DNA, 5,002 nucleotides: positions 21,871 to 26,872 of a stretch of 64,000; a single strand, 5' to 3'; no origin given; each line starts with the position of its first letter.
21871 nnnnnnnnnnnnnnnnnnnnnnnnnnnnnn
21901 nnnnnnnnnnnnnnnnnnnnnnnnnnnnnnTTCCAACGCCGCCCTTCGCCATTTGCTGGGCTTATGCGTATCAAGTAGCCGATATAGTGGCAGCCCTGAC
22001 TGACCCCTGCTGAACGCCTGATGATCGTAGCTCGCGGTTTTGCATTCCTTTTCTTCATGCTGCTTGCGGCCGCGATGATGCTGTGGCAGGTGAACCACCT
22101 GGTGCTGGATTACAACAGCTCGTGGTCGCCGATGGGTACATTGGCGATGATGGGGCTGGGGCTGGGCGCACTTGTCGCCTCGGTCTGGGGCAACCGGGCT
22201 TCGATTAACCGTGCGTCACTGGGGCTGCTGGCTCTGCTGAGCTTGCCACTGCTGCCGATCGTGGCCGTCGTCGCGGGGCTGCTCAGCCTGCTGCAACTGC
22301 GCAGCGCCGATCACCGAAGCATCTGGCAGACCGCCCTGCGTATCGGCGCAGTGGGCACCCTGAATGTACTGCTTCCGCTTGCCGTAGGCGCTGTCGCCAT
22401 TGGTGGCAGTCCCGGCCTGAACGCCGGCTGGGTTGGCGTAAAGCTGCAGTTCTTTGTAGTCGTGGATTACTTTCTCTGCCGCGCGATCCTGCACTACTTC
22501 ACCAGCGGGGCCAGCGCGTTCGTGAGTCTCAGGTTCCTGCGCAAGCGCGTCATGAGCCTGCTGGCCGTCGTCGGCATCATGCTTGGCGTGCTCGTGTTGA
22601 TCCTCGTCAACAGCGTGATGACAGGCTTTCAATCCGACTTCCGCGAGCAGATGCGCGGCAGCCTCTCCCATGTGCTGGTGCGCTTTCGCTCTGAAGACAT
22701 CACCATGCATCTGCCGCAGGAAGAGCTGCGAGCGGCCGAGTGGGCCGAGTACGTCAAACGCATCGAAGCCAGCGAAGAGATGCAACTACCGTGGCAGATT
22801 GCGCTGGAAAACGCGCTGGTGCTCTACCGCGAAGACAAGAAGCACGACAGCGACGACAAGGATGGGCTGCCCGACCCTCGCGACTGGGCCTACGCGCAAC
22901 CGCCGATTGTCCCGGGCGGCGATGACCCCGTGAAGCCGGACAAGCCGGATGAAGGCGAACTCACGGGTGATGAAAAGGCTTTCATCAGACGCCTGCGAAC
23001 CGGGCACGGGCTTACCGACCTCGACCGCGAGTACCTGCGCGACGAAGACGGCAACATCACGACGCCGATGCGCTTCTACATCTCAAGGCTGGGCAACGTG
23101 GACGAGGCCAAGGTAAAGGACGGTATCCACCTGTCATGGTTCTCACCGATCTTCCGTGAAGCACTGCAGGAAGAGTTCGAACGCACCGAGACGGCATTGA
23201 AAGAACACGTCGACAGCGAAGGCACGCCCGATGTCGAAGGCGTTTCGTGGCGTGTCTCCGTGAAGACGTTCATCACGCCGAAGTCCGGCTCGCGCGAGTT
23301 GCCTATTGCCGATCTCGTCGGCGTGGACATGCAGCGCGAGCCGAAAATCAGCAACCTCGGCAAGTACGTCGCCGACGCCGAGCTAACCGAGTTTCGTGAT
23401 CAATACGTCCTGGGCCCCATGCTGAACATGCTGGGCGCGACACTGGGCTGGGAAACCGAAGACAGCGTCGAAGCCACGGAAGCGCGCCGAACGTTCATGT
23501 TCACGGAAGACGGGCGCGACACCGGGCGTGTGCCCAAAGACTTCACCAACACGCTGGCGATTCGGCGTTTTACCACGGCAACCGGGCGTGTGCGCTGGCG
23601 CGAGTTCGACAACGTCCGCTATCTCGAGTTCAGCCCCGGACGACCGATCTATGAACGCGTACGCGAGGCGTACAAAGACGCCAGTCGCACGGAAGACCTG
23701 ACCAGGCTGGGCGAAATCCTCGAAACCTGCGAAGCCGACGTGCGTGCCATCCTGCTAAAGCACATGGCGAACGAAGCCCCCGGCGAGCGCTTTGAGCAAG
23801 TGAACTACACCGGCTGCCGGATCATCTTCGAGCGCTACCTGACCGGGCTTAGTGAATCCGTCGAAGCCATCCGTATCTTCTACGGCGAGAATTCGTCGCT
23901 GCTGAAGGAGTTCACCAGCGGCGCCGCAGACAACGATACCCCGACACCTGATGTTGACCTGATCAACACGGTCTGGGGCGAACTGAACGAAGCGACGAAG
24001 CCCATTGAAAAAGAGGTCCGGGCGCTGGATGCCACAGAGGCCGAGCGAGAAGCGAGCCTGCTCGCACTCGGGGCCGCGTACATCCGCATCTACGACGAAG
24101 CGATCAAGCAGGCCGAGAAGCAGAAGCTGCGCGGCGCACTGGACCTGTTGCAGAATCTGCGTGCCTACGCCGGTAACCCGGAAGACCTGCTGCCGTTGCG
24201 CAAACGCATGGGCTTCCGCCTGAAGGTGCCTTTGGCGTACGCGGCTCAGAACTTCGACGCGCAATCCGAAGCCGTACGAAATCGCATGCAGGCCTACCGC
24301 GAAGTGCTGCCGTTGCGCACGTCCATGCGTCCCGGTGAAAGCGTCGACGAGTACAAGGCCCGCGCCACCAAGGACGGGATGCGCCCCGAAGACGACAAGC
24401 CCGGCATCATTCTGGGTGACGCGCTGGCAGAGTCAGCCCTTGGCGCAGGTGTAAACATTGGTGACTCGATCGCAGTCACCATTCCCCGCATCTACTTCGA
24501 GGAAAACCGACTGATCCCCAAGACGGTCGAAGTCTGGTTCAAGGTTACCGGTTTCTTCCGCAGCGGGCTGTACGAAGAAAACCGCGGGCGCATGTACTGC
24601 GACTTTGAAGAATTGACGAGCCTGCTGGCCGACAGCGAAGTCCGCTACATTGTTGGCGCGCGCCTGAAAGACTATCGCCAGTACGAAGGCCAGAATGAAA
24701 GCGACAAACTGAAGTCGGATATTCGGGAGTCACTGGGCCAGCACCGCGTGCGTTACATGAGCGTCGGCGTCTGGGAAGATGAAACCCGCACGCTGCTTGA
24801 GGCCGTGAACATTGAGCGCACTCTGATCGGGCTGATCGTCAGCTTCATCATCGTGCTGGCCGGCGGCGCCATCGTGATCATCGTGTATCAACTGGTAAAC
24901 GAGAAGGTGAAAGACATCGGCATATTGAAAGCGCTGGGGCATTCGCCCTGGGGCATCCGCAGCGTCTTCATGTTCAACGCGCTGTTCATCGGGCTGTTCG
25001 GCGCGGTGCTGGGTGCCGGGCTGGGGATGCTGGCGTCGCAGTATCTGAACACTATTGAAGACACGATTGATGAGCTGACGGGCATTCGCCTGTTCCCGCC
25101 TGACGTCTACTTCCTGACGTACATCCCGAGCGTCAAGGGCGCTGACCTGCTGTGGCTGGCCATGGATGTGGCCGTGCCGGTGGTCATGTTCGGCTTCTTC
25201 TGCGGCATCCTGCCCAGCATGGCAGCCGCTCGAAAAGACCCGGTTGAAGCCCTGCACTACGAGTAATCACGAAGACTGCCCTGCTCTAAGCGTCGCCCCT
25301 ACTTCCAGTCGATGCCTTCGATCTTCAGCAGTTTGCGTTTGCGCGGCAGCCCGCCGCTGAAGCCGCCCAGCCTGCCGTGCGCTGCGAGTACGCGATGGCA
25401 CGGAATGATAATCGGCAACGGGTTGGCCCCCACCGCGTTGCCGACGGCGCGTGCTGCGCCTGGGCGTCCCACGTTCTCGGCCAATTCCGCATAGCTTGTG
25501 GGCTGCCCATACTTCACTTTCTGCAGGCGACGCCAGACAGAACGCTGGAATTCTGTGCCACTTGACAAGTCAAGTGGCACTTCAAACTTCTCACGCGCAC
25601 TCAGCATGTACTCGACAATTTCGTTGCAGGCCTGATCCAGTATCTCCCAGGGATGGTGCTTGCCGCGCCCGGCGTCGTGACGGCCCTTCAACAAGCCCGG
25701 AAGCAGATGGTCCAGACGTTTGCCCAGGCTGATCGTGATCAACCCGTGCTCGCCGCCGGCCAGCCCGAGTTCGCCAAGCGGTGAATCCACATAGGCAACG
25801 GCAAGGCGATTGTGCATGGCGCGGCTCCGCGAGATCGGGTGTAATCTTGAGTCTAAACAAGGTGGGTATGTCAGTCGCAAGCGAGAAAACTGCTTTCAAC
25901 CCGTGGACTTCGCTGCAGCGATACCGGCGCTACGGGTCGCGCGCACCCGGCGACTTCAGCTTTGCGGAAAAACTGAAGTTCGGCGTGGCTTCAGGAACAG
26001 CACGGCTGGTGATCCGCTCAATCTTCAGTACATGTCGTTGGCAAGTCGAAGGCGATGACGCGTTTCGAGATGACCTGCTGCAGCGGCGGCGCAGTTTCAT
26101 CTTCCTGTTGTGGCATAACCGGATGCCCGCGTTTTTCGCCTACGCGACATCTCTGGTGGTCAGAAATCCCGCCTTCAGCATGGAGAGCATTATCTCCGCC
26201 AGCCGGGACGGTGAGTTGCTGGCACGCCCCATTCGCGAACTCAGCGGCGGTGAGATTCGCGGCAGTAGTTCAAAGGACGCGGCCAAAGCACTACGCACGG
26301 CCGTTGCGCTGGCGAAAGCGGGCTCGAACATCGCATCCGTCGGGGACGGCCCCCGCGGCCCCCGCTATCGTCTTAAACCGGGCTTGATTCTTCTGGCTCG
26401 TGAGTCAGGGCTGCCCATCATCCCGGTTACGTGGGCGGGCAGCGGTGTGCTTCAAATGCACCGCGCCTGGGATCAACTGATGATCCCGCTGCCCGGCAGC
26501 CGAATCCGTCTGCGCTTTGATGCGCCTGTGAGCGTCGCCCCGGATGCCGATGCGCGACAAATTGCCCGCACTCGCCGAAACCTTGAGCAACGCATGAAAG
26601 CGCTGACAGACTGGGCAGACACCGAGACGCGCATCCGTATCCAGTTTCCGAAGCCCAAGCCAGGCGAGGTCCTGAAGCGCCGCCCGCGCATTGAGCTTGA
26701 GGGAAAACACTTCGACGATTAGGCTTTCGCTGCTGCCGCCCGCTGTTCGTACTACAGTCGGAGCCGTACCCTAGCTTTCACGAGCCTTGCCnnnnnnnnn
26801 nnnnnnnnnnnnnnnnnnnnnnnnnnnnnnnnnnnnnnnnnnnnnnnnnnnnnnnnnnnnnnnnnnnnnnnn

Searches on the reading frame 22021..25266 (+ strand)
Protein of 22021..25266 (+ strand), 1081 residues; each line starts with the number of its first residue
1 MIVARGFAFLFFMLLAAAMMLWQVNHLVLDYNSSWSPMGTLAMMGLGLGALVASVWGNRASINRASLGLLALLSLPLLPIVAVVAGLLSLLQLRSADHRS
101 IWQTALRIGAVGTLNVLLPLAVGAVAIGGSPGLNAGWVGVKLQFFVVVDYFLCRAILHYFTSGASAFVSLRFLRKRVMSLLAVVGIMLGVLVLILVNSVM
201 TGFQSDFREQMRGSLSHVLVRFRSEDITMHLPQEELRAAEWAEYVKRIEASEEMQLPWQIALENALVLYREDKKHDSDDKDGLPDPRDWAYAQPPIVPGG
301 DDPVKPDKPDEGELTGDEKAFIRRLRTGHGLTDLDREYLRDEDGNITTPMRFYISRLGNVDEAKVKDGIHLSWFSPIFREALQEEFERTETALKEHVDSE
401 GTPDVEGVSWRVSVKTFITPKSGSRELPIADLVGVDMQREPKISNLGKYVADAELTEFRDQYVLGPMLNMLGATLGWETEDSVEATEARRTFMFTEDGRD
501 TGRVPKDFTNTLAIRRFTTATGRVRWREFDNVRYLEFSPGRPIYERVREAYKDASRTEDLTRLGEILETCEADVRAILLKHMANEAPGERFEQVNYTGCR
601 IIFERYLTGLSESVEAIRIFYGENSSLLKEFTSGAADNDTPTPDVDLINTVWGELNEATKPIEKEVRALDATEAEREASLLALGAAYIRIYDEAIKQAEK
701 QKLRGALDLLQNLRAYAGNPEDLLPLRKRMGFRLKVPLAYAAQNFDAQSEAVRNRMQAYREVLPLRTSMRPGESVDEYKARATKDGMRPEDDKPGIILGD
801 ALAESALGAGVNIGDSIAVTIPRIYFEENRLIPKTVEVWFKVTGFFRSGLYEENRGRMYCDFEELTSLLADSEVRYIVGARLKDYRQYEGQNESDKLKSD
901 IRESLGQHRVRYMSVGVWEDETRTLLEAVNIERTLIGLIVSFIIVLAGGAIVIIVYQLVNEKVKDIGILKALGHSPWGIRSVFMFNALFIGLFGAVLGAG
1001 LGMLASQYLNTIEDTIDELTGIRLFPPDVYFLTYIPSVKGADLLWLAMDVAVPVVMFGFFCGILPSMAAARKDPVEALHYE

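Call 47: search_protein_families(library=pfam, proteins=[window:22021-25266:+], max_evalue=0.001)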
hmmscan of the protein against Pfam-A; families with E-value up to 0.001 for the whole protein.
window:22021-25266:+ (1081 aa): 2 families
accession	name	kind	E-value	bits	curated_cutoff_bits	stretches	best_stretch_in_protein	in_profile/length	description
PF02687.27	FtsX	-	5e-14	52.8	25.5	1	938-1074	2-120/120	FtsX-like permease C-terminal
PF12704.14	MacB_PCD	-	1e-07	32.9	27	1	179-238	1-61/207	MacB-like periplasmic core domain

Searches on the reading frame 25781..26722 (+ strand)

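Call 47: search_protein_families(library=pfam, proteins=[window:25781-26722:+], max_evalue=0.001)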
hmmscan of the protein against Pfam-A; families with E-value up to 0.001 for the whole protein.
window:25781-26722:+ (313 aa): 1 family
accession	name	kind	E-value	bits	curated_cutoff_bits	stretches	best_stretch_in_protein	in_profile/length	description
PF04028.18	DUF374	-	5.2e-18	64.8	26.8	1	134-195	8-69/69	Domain of unknown function (DUF374)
